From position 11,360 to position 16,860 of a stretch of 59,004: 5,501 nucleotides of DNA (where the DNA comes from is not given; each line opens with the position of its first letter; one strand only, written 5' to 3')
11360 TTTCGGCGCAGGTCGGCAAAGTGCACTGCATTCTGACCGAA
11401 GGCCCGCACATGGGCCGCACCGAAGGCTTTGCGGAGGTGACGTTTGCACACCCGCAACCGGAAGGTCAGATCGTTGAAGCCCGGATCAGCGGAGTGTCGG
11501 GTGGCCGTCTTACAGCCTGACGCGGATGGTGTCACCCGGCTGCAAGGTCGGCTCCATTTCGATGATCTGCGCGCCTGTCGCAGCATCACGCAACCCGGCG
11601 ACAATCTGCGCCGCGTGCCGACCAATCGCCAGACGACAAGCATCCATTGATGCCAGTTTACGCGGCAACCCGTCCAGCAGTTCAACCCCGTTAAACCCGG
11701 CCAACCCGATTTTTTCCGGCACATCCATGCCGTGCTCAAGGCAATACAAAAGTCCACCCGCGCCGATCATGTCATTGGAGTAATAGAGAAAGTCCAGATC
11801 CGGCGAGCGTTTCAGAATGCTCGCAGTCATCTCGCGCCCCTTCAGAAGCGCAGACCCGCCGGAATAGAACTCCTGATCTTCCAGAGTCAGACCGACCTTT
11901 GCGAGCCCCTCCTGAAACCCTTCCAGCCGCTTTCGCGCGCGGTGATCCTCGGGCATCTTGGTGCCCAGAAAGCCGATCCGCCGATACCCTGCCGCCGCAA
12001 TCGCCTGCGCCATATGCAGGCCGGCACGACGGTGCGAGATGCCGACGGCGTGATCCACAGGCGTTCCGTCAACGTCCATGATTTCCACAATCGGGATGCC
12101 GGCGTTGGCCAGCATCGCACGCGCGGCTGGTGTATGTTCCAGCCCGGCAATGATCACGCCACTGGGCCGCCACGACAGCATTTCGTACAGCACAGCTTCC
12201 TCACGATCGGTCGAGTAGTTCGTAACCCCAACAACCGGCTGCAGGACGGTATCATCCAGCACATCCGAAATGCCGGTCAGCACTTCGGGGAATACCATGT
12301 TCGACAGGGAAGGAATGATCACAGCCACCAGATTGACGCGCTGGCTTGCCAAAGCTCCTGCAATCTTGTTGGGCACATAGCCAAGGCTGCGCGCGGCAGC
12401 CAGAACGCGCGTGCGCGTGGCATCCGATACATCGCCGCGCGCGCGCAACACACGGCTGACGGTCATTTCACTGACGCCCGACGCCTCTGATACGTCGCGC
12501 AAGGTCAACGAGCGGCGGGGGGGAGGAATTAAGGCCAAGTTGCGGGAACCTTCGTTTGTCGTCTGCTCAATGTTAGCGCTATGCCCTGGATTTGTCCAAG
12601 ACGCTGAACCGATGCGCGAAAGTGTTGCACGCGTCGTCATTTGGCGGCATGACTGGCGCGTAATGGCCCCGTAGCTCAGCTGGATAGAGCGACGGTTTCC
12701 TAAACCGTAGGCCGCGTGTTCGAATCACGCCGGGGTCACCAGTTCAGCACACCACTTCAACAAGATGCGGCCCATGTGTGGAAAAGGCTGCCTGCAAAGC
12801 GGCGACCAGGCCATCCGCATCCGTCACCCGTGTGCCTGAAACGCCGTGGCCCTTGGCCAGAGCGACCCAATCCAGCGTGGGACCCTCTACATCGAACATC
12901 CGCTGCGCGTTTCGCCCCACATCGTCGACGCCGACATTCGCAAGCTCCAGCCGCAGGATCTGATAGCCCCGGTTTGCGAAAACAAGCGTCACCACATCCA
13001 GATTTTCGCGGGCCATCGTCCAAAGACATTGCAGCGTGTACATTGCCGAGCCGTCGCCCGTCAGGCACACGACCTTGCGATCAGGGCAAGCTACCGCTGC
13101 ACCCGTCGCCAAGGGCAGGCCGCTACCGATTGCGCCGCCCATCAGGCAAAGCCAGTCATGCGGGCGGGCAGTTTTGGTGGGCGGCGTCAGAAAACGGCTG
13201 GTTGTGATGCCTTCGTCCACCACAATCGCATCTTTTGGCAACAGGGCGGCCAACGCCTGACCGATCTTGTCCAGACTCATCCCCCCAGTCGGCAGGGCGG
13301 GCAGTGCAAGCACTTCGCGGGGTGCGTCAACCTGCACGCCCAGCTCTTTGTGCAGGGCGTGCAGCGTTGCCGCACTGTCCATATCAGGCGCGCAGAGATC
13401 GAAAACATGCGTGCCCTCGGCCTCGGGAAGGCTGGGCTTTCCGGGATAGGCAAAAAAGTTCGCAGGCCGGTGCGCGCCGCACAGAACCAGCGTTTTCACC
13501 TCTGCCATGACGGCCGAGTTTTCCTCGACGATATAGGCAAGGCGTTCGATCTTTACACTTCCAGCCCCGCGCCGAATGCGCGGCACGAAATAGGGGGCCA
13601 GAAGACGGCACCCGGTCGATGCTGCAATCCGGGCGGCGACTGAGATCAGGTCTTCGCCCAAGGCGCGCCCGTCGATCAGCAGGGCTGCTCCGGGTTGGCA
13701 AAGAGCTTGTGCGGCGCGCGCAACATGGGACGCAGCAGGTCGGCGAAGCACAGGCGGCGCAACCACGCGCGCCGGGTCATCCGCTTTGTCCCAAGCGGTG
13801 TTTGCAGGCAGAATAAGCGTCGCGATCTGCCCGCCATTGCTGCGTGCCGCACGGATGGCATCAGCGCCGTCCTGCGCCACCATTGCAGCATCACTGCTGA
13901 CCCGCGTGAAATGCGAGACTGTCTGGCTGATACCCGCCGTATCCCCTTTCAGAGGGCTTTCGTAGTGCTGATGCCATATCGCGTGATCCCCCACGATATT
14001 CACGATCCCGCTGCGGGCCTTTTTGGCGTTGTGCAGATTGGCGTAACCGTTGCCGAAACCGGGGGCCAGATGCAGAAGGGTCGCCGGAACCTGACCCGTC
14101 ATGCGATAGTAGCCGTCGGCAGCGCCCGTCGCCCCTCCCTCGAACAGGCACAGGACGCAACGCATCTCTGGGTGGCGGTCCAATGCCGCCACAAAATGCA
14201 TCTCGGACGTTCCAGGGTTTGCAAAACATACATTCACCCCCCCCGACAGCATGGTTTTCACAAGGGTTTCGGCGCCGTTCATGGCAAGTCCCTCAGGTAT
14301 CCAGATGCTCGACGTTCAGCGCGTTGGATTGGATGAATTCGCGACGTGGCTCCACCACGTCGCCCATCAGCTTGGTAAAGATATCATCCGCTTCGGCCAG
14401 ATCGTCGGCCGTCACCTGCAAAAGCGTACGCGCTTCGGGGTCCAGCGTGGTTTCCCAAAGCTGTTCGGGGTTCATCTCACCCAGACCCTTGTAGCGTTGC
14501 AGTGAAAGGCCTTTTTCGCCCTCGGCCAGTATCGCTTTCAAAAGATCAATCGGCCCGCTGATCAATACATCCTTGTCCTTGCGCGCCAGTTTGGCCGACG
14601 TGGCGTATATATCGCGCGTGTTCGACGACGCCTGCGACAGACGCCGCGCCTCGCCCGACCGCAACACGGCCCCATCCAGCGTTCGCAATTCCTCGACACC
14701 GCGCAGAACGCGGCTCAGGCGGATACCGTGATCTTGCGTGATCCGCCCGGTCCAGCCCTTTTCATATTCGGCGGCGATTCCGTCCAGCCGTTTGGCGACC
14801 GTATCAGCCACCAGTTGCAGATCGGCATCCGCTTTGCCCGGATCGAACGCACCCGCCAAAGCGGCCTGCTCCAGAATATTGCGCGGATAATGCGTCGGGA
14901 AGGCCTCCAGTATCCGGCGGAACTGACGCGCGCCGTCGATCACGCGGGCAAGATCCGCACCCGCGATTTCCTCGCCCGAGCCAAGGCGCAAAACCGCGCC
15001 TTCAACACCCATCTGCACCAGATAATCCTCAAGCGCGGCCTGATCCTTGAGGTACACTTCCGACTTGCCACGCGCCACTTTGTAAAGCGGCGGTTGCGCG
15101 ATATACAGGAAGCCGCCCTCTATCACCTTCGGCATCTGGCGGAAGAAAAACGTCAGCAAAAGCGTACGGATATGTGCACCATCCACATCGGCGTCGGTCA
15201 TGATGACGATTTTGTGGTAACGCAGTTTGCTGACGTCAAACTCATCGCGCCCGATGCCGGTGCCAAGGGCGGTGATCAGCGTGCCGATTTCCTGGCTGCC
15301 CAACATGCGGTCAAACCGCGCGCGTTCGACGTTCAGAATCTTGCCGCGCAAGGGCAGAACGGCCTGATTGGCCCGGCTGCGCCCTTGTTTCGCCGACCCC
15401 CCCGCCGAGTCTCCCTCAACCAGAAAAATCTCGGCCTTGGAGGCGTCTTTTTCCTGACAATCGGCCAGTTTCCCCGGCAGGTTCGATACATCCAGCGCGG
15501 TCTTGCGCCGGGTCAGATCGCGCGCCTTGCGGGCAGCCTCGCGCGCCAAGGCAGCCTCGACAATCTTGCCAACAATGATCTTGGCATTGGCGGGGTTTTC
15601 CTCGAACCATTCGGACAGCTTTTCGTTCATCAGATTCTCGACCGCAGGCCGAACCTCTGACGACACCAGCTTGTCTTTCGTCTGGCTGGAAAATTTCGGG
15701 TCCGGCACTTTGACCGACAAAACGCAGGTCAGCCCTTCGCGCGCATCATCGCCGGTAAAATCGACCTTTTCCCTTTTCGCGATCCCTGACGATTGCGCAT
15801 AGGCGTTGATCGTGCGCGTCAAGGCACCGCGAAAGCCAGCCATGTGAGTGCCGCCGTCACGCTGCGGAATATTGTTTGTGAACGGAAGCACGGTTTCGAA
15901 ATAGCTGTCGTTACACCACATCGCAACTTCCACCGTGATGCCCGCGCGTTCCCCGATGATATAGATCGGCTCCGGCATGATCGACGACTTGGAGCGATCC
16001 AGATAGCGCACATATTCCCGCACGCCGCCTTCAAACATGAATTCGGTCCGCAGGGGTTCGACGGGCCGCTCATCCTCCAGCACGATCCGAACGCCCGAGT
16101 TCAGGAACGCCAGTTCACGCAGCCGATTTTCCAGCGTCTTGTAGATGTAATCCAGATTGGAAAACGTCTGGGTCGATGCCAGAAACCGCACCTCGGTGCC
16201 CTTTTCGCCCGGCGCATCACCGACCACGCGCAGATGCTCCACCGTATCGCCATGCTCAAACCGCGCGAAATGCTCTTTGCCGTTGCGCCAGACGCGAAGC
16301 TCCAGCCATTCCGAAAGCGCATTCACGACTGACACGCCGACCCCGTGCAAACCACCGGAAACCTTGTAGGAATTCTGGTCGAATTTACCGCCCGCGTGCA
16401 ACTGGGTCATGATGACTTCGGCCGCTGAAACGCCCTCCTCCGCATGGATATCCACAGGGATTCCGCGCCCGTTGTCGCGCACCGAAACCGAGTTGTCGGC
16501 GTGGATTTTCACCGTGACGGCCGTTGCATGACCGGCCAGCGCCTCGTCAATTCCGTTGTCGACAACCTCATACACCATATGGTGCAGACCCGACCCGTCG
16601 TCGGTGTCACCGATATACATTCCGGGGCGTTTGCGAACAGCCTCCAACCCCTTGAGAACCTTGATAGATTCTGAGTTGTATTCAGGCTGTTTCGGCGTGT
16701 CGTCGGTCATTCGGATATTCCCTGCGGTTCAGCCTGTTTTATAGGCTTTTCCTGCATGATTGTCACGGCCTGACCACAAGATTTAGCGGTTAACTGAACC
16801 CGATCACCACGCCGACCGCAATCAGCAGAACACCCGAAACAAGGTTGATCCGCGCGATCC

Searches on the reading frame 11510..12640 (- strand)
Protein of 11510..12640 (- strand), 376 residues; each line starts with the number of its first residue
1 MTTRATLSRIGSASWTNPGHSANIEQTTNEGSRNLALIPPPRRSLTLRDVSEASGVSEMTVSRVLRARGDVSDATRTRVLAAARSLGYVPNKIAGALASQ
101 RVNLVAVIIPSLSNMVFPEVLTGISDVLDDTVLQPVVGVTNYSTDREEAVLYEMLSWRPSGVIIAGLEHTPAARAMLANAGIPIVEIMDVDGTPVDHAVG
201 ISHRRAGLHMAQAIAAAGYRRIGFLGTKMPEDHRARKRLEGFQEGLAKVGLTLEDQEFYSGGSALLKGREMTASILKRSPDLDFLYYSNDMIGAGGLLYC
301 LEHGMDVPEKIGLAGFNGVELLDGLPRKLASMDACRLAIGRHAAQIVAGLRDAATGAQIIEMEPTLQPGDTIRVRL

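Call 63: search_protein_families(library=pfam, proteins=[window:11510-12640:-], max_evalue=0.0001)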
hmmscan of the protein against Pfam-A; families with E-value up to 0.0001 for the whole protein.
window:11510-12640:- (376 aa): 4 families
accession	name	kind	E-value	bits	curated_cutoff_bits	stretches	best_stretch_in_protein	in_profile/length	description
PF00532.27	Peripla_BP_1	-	3.8e-18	66.4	22.2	1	105-347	4-257/281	Periplasmic binding proteins and sugar binding domain of LacI family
PF00356.27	LacI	-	2.9e-17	62.6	27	1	46-91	1-46/46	Bacterial regulatory proteins, lacI family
PF13377.12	Peripla_BP_3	-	3.3e-17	63.5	26.5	1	212-371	2-166/167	Periplasmic binding protein-like domain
PF13407.12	Peripla_BP_4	-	9.5e-10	38.9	35.1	1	105-297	1-199/258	Periplasmic binding protein domain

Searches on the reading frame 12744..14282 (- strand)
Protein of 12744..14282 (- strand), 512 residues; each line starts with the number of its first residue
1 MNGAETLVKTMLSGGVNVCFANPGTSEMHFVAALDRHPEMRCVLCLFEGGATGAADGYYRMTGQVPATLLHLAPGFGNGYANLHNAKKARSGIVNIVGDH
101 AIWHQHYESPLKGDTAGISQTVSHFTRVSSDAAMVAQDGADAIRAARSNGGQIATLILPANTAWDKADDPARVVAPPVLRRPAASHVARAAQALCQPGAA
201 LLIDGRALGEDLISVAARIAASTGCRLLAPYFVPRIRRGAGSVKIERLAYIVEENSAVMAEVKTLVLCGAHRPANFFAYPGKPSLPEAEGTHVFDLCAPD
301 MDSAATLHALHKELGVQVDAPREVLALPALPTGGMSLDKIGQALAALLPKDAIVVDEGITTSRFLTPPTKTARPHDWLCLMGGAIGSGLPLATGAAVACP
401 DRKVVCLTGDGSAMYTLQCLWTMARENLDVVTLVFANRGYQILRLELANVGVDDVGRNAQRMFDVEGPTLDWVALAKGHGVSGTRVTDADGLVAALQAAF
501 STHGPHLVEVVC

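Call 63: search_protein_families(library=pfam, proteins=[window:12744-14282:-], max_evalue=0.0001)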
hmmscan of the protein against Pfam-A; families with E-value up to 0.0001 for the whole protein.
window:12744-14282:- (512 aa): 2 families
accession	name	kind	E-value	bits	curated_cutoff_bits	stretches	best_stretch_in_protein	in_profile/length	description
PF02775.26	TPP_enzyme_C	-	5.3e-30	104.6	21.9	1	371-510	15-151/151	Thiamine pyrophosphate enzyme, C-terminal TPP binding domain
PF02776.23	TPP_enzyme_N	-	4.1e-27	94.7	26.8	1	1-106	1-106/119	Thiamine pyrophosphate enzyme, N-terminal TPP binding domain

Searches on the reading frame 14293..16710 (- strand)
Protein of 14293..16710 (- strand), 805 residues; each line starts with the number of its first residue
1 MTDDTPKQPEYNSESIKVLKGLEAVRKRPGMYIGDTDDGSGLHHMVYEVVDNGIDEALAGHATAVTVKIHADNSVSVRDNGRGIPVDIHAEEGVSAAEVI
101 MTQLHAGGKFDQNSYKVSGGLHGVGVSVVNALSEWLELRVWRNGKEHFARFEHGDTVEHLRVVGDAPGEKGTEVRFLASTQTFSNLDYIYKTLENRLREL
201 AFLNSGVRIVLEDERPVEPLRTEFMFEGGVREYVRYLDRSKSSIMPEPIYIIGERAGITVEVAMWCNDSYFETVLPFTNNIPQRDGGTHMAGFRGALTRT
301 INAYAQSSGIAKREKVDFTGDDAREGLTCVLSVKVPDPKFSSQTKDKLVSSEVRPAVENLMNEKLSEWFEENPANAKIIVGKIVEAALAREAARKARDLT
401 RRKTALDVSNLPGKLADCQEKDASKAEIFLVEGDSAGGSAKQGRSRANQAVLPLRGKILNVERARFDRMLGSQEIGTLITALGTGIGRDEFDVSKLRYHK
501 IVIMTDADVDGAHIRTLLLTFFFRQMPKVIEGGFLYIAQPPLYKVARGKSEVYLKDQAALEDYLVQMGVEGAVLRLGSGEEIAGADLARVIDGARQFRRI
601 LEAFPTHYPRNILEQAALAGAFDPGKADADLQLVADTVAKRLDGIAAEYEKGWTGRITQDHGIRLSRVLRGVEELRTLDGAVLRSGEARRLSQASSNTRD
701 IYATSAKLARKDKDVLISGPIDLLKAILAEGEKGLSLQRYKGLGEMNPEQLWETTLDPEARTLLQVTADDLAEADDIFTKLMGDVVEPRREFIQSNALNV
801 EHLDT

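Call 63: search_protein_families(library=pfam, proteins=[window:14293-16710:-], max_evalue=0.0001)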
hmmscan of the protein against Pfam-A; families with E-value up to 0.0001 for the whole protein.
window:14293-16710:- (805 aa): 5 families
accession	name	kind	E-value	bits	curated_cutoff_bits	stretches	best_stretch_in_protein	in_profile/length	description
PF00204.31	DNA_gyraseB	-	2.8e-55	186.9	27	1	229-398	1-172/173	DNA gyrase B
PF00986.26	DNA_gyraseB_C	-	4.6e-30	104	29.8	1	733-794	2-63/63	DNA gyrase B subunit, carboxyl terminus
PF02518.31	HATPase_c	-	2.8e-18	66.8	26.4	1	38-157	2-94/111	Histidine kinase-, DNA gyrase B-, and HSP90-like ATPase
PF01751.28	Toprim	-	1.6e-17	63.9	23.1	1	427-538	1-94/96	Toprim domain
PF21249.2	GyrB_hook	-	2.1e-06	27.7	23.7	1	541-566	1-26/29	GyrB, hook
